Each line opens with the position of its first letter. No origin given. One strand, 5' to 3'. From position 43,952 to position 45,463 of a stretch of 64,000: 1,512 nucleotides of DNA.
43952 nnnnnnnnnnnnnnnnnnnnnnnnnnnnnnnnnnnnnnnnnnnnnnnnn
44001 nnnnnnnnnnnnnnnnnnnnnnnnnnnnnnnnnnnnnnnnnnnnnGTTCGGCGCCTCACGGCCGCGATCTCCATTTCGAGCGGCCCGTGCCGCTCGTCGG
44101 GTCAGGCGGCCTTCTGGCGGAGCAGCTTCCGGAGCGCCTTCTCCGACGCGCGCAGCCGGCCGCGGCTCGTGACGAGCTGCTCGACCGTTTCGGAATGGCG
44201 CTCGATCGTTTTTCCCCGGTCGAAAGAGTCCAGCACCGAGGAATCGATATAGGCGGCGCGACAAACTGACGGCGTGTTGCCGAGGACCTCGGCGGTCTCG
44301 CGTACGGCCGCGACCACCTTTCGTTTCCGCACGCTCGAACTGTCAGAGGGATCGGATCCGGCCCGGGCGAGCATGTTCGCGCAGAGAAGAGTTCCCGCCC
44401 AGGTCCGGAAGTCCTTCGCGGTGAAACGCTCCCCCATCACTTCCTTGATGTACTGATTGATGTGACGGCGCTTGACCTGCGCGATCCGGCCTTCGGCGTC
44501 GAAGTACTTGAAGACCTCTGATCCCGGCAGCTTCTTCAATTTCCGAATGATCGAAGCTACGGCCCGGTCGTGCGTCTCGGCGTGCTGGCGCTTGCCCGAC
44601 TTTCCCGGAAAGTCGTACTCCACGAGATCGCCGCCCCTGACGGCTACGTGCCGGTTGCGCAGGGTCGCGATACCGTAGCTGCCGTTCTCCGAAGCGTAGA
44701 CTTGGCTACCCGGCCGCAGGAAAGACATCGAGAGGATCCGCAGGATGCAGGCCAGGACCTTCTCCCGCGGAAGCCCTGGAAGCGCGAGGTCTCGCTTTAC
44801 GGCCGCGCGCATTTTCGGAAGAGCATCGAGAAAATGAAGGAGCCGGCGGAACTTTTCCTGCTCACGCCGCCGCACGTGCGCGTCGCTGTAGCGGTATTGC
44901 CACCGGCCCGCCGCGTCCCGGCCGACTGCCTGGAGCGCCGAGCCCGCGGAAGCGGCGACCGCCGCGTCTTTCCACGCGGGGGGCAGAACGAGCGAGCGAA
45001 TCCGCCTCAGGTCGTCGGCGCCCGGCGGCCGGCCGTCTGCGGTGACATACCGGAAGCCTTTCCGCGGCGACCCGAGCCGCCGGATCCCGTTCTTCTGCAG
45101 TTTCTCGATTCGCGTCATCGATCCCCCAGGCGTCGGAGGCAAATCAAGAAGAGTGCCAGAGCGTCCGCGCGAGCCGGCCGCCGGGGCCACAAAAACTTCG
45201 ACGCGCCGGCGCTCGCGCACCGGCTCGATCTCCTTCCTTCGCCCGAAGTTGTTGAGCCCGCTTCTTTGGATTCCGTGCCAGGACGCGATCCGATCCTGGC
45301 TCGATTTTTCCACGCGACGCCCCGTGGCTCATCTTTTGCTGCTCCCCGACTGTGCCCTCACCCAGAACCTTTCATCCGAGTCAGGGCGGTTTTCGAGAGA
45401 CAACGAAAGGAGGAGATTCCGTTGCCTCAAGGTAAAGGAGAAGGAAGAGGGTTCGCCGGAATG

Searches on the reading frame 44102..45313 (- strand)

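Call 6: search_protein_families(library=pfam, proteins=[window:44102-45313:-], max_evalue=0.001)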
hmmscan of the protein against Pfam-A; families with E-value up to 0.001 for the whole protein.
window:44102-45313:- (403 aa): 2 families
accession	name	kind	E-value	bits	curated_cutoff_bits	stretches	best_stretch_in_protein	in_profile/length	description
PF01028.25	Topoisom_I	-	1.4e-34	119.9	23.7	1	149-367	7-214/228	Eukaryotic DNA topoisomerase I, catalytic core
PF21338.2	Top1B_N_bact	-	8.8e-14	51.4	27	1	86-133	1-49/49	Bacterial DNA topoisomerase IB, N-terminal domain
